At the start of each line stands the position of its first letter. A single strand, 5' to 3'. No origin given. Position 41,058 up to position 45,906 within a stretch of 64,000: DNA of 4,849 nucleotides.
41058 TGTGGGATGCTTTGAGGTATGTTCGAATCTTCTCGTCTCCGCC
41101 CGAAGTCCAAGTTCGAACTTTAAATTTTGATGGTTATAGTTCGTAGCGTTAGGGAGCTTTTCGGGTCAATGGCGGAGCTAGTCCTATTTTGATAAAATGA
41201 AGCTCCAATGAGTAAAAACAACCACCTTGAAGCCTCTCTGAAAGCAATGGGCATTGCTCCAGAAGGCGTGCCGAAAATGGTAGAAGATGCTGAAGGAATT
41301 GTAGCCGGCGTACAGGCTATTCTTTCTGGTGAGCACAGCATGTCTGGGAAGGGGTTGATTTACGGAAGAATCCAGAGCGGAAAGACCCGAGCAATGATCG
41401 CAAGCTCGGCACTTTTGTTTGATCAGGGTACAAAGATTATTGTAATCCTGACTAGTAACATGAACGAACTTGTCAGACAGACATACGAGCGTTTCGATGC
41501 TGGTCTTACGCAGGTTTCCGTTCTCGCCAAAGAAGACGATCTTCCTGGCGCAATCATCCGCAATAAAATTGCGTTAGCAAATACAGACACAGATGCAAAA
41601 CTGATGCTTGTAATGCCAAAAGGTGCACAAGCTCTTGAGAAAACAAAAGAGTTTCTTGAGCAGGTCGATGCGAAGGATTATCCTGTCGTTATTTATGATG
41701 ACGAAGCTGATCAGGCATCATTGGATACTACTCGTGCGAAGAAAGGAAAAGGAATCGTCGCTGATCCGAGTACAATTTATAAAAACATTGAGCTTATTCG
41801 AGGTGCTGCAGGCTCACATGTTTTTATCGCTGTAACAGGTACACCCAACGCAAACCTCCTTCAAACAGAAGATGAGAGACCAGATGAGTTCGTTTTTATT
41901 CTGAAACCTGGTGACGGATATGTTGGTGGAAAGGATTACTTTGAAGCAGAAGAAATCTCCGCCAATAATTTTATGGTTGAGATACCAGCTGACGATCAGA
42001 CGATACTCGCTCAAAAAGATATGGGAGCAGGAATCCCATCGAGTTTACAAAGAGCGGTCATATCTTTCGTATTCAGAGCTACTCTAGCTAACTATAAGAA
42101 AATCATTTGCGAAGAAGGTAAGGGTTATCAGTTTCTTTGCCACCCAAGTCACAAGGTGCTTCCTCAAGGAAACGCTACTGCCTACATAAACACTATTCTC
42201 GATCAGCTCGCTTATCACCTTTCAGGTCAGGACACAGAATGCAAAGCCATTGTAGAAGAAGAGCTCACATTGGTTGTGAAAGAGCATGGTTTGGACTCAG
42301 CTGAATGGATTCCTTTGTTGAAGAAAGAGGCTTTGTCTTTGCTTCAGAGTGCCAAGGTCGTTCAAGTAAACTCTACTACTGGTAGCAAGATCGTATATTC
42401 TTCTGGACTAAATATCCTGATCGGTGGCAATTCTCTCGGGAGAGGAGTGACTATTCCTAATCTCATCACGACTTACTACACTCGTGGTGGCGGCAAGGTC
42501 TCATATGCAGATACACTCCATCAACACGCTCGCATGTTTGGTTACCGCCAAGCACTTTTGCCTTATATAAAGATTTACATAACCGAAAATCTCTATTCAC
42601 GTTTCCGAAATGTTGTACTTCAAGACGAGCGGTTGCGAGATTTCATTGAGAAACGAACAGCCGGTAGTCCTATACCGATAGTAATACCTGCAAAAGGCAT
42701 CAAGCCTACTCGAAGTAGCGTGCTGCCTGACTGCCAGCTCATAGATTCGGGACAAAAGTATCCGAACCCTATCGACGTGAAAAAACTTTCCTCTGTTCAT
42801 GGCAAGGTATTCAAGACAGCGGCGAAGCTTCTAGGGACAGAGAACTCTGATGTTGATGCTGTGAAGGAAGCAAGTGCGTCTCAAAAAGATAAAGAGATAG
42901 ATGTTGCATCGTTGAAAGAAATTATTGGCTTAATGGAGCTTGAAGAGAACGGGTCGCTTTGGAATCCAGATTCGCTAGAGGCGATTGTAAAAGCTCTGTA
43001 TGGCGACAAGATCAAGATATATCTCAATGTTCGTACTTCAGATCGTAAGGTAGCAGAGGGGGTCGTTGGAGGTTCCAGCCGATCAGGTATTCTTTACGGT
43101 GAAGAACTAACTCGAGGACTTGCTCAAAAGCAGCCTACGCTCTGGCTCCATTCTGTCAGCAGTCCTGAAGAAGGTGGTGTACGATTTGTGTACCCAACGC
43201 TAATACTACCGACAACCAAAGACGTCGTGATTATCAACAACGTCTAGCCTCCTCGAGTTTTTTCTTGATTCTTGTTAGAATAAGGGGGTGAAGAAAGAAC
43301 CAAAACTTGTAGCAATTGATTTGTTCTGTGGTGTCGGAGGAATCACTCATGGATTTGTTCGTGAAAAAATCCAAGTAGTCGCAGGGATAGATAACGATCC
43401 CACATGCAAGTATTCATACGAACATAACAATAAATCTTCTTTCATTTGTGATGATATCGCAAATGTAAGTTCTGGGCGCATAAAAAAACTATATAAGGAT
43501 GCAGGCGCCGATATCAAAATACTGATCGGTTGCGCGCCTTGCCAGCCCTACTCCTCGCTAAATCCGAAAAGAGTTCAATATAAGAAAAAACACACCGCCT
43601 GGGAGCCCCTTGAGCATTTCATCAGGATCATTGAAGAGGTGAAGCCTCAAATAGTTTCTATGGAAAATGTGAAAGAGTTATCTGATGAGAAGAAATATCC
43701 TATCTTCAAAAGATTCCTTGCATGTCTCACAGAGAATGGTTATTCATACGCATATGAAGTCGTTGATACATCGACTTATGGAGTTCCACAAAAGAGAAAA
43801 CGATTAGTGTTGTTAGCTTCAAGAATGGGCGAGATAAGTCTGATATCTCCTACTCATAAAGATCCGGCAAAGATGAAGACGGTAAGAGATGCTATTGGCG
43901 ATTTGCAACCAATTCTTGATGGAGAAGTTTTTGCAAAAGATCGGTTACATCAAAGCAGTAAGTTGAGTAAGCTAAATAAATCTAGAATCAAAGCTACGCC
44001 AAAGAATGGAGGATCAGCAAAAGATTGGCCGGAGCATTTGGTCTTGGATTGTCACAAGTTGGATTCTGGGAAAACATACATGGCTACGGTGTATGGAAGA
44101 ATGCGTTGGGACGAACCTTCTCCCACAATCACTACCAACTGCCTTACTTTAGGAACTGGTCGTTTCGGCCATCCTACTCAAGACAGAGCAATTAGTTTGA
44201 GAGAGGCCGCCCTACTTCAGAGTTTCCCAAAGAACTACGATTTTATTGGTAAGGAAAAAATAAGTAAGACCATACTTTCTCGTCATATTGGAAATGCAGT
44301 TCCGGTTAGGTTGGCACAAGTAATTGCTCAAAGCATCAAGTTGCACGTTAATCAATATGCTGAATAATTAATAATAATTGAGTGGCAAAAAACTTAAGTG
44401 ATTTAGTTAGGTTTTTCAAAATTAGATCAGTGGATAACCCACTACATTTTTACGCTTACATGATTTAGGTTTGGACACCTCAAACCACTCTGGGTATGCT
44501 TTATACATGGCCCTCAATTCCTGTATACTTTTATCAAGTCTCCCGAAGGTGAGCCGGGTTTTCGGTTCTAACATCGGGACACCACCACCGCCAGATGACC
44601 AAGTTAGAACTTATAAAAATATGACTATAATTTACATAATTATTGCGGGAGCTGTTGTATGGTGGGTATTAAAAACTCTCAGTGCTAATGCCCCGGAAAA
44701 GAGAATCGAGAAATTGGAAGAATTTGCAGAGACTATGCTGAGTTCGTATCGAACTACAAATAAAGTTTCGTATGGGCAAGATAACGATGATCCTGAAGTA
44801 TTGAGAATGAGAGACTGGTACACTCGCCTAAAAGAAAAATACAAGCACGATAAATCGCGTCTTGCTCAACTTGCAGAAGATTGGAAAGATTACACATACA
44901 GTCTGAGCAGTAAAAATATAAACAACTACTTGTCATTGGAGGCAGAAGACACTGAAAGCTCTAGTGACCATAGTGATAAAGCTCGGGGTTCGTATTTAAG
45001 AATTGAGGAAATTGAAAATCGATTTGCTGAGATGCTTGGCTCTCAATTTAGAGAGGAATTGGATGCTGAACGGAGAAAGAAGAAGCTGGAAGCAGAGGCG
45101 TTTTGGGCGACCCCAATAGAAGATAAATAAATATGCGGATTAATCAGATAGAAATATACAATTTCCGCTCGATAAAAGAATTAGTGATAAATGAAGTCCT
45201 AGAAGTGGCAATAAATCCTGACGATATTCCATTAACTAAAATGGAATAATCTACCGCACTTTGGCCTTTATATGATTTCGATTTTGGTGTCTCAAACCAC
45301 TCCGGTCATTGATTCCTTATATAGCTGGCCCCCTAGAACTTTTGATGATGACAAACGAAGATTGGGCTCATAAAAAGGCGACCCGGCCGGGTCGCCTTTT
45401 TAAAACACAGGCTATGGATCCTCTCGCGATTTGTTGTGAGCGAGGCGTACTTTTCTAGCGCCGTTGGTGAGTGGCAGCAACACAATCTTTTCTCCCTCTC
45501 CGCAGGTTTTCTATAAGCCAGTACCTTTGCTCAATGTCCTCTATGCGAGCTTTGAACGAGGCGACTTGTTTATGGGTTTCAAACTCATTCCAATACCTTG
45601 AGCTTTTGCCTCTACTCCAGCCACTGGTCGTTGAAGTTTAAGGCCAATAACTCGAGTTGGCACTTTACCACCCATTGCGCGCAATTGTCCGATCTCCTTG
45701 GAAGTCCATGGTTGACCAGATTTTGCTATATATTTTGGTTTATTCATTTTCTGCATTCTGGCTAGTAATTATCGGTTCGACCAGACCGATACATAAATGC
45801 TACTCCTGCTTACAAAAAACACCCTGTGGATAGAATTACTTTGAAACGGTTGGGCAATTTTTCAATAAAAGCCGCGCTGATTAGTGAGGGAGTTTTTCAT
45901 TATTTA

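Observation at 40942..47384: AT-rich ~6.4-kb restriction-modification/defence island bracketed by two copies of a 27-nt palindromic repeat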

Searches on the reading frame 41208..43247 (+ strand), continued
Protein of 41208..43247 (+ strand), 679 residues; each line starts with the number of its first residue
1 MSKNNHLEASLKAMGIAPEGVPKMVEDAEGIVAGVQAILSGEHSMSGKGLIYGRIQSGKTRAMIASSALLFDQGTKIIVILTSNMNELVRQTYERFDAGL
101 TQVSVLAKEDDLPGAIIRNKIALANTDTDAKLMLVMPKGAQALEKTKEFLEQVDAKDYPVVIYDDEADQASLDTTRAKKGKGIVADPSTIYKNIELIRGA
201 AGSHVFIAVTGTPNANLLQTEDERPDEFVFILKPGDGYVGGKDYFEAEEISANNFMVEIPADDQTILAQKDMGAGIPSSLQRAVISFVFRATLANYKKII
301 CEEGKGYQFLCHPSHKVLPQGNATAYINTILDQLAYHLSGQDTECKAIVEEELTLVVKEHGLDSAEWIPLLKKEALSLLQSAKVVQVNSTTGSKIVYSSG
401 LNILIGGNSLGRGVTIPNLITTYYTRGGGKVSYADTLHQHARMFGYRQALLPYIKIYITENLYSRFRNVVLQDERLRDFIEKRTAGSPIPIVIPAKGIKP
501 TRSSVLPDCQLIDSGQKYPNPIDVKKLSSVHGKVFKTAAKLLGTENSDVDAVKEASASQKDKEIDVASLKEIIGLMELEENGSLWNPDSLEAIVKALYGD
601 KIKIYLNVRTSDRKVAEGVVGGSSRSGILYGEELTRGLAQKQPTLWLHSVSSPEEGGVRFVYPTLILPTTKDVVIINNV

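Call 88: fold_search(model_id=the predicted structure, library=pdb)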
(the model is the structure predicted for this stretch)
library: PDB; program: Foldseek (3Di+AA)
matches with E <= 10: 1649; with E <= 0.001: 257
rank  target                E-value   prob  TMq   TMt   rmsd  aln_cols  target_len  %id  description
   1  6h2j_B                1.7e-08  1.00  0.30  0.22  14.3       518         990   12  Crystal structure of the HsdR subunit of the EcoR124I restriction enzyme with the C-terminal domain (released 2018-08-08)
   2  4beb_B                2.3e-08  1.00  0.31  0.27  18.2       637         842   13  MUTANT (K220E) OF THE HSDR SUBUNIT OF THE ECOR124I RESTRICTION ENZYME IN COMPLEX WITH ATP (released 2014-03-26)
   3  4beb_C                4.9e-08  1.00  0.30  0.25  14.3       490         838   13  MUTANT (K220E) OF THE HSDR SUBUNIT OF THE ECOR124I RESTRICTION ENZYME IN COMPLEX WITH ATP (released 2014-03-26)
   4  4u4c_A                9.3e-08  1.00  0.30  0.23  14.2       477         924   13  The molecular architecture of the TRAMP complex reveals the organization and interplay of its two catalytic activities (released 2014-09-24)
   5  4xjx_B                1.4e-07  1.00  0.31  0.25  14.0       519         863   13  STRUCTURE OF MUTANT (E165H) OF THE HSDR SUBUNIT OF THE ECOR124I RESTRICTION ENZYME IN COMPLEX WITH ATP (released 2016-01-20)
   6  4bec_A                1.9e-07  1.00  0.33  0.27  17.9       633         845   12  MUTANT (K220A) OF THE HSDR SUBUNIT OF THE ECOR124I RESTRICTION ENZYME IN COMPLEX WITH ATP (released 2014-03-26)
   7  5e02_A                4.3e-07  1.00  0.26  0.19  15.2       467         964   12  Structure of RNA Helicase FRH a Critical Component of the Neurospora Crassa Circadian Clock (released 2016-07-06)
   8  4xjx_A                4.7e-07  1.00  0.31  0.25  14.1       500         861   12  STRUCTURE OF MUTANT (E165H) OF THE HSDR SUBUNIT OF THE ECOR124I RESTRICTION ENZYME IN COMPLEX WITH ATP (released 2016-01-20)
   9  5ooq_B                4.7e-07  1.00  0.28  0.21  14.3       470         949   13  Structure of the Mtr4 Nop53 Complex (released 2017-09-20)
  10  8t5s_A                5.9e-07  1.00  0.30  0.30  17.3       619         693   11  Cryo-EM structure of DRH-1 helicase and C-terminal domain bound to dsRNA (released 2024-05-15)
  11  1wp9_A                1.0e-06  1.00  0.26  0.34  16.4       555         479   11  Crystal structure of Pyrococcus furiosus Hef helicase domain (released 2005-02-01)
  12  5f9h_C                1.0e-06  1.00  0.27  0.28  17.1       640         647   12  Crystal structure of RIG-I helicase-RD in complex with 24-mer 5' triphosphate hairpin RNA (released 2016-01-13)
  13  5f9f_G                1.3e-06  1.00  0.25  0.25  18.9       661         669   11  Crystal structure of RIG-I helicase-RD in complex with 24-mer blunt-end hairpin RNA (released 2016-01-13)
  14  7s7b_A                1.4e-06  1.00  0.27  0.21  14.6       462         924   13  Human Nuclear exosome targeting (NEXT) complex homodimer bound to RNA (substrate 1) (released 2022-06-15)
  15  9lj2_N                1.6e-06  1.00  0.28  0.37  14.6       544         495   11  Structure of isw1-nucleosome double-bound complex in ADP-ADP+ state (released 2025-04-09)
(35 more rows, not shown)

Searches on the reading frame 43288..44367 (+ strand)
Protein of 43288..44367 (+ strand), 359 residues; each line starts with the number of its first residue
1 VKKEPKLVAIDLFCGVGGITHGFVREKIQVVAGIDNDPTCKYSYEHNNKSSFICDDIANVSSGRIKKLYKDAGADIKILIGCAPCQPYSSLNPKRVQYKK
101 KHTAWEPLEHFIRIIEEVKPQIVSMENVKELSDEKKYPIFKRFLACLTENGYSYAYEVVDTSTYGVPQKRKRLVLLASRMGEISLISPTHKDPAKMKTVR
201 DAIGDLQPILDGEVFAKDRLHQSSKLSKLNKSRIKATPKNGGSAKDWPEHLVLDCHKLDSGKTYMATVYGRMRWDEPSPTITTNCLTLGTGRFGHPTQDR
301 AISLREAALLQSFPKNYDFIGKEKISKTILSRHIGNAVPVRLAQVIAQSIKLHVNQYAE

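Call 7: search_protein_families(library=pfam, proteins=[window:43288-44367:+], max_evalue=0.01)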
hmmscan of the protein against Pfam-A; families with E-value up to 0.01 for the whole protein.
window:43288-44367:+ (359 aa): 2 families
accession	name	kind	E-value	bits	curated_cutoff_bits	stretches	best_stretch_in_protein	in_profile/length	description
PF00145.23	DNA_methylase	-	3.1e-61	208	22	1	9-351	3-323/324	C-5 cytosine-specific DNA methylase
PF09445.16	Methyltransf_15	-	0.0035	17.4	22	1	9-60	4-54/165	RNA cap guanine-N2 methyltransferase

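Call 33: search_protein_families(library=padloc, proteins=[window:43288-44367:+], max_evalue=0.01)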
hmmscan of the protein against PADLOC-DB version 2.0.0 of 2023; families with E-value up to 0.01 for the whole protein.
window:43288-44367:+ (359 aa): 64 families (the best 25 are shown)
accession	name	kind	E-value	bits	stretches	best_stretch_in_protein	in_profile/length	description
PDLC03378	MTase_II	-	4.6e-89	297.1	1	6-356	2-332/344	Type II methyltransferase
PDLC02651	DrmMII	-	4.1e-81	270.8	1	6-355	2-358/371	DrmMII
PDLC00033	DruM2|DruM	-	1.9e-80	268.9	1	3-352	18-362/368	DNA cytosine methylase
PDLC03234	MTase_II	-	7.9e-71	237.3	2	6-215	4-211/375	Type II methyltransferase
PDLC03326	MTase_II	-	1.4e-58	197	1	6-354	4-376/412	Type II methyltransferase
PDLC03272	MTase_II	-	7.7e-50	168.2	1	3-356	71-392/407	Type II methyltransferase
PDLC03237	MTase_II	-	6.9e-48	161.3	2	10-187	797-977/1036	Type II methyltransferase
PDLC00026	DruM2|DruM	-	4e-46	156.1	1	5-354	3-318/336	DNA cytosine methylase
PDLC02656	DrmMII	-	8.3e-43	144.9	2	6-211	4-237/491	DrmMII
PDLC02649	DrmMII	-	2.4e-40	136.8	3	66-214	105-255/422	DrmMII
PDLC03270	MTase_II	-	6.3e-40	135.1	2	9-205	3-190/309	Type II methyltransferase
PDLC02650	DrmMII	-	2.2e-38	130.3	2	146-351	210-415/435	DrmMII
PDLC03279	MTase_II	-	6.2e-37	125.1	1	10-350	6-349/587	Type II methyltransferase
PDLC03225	MTase_II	-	8e-37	125.2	3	265-351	517-595/615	Type II methyltransferase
PDLC02648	DrmMII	-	1.2e-35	121.2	2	5-199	20-246/468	DrmMII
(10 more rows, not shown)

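Call 77: search_protein_families(library=ncbifam, proteins=[window:43288-44367:+], max_evalue=0.1)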
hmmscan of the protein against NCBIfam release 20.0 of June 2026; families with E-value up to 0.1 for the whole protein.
window:43288-44367:+ (359 aa): 3 families
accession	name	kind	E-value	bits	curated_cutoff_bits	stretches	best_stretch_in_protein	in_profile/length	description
TIGR00675.1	dcm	superfamily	3.1e-44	151.9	100.65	1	10-350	2-329/329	DNA (cytosine-5-)-methyltransferase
NF007772.0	PRK10458.1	subfamily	7.1e-09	34.7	710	1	8-179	90-287/472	DNA cytosine methylase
TIGR04471.1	rSAM_mob_pairA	equivalog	0.016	14.7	355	1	67-136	5-72/220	radical SAM mobile pair protein A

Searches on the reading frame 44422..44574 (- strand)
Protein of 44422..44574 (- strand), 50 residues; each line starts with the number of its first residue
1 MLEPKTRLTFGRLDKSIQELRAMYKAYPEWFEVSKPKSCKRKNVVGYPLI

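Call 77: search_protein_families(library=ncbifam, proteins=[window:44422-44574:-], max_evalue=0.1)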
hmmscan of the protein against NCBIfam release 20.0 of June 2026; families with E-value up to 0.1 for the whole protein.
window:44422-44574:- (50 aa): 0 families

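Call 78: search_protein_families(library=phrogs, proteins=[window:44422-44574:-], max_evalue=0.01)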
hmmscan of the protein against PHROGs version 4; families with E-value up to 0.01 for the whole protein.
window:44422-44574:- (50 aa): 0 families

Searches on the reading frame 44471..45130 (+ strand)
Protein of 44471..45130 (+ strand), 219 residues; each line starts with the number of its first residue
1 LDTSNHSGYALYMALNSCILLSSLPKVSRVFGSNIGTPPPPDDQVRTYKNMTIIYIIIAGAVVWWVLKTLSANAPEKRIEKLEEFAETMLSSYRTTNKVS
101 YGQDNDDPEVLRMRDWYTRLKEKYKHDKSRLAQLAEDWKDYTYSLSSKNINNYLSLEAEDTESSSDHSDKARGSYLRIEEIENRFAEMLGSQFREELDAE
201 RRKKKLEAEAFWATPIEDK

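Call 7: search_protein_families(library=pfam, proteins=[window:44471-45130:+], max_evalue=0.01)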
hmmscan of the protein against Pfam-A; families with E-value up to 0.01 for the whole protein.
window:44471-45130:+ (219 aa): 0 families

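Call 33: search_protein_families(library=padloc, proteins=[window:44471-45130:+], max_evalue=0.01)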
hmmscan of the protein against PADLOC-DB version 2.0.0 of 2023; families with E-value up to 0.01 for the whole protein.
window:44471-45130:+ (219 aa): 0 families

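Call 77: search_protein_families(library=ncbifam, proteins=[window:44471-45130:+], max_evalue=0.1)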
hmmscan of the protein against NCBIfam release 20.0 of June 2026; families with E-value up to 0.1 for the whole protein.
window:44471-45130:+ (219 aa): 0 families

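Call 78: search_protein_families(library=phrogs, proteins=[window:44471-45130:+], max_evalue=0.01)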
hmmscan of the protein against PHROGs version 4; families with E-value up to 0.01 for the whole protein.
window:44471-45130:+ (219 aa): 0 families

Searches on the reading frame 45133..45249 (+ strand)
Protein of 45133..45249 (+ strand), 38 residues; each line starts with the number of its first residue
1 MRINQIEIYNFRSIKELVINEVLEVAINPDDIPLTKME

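Call 33: search_protein_families(library=padloc, proteins=[window:45133-45249:+], max_evalue=0.01)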
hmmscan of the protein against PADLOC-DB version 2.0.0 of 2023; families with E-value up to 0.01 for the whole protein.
window:45133-45249:+ (38 aa): 3 families
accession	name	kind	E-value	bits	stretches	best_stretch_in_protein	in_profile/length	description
PDLC02979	AriA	-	0.0026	15.6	1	1-20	1-20/373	-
PDLC04168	GajA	-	0.0046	13.7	1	1-19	1-20/570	-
PDLC04176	HEC-01A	-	0.0095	13.3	1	1-22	1-22/371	-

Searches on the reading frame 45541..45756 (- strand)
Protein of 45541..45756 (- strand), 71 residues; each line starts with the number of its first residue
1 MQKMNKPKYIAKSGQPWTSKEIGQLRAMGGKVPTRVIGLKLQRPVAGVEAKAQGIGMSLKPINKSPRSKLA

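Call 7: search_protein_families(library=pfam, proteins=[window:45541-45756:-], max_evalue=0.01)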
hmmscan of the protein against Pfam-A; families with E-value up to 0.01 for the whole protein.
window:45541-45756:- (71 aa): 0 families

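Call 33: search_protein_families(library=padloc, proteins=[window:45541-45756:-], max_evalue=0.01)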
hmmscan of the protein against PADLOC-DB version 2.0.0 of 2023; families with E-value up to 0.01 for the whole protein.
window:45541-45756:- (71 aa): 0 families

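Call 77: search_protein_families(library=ncbifam, proteins=[window:45541-45756:-], max_evalue=0.1)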
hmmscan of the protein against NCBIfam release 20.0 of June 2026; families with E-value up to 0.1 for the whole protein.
window:45541-45756:- (71 aa): 0 families

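Call 78: search_protein_families(library=phrogs, proteins=[window:45541-45756:-], max_evalue=0.01)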
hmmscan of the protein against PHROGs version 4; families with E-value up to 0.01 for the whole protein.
window:45541-45756:- (71 aa): 2 families
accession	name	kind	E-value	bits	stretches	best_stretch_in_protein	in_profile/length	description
phrog_323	-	transcription regulation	0.00012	22.7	1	6-61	141-194/319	transcriptional regulator, D5-like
phrog_11013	-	unknown function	0.0021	18.9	1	6-58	22-74/87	-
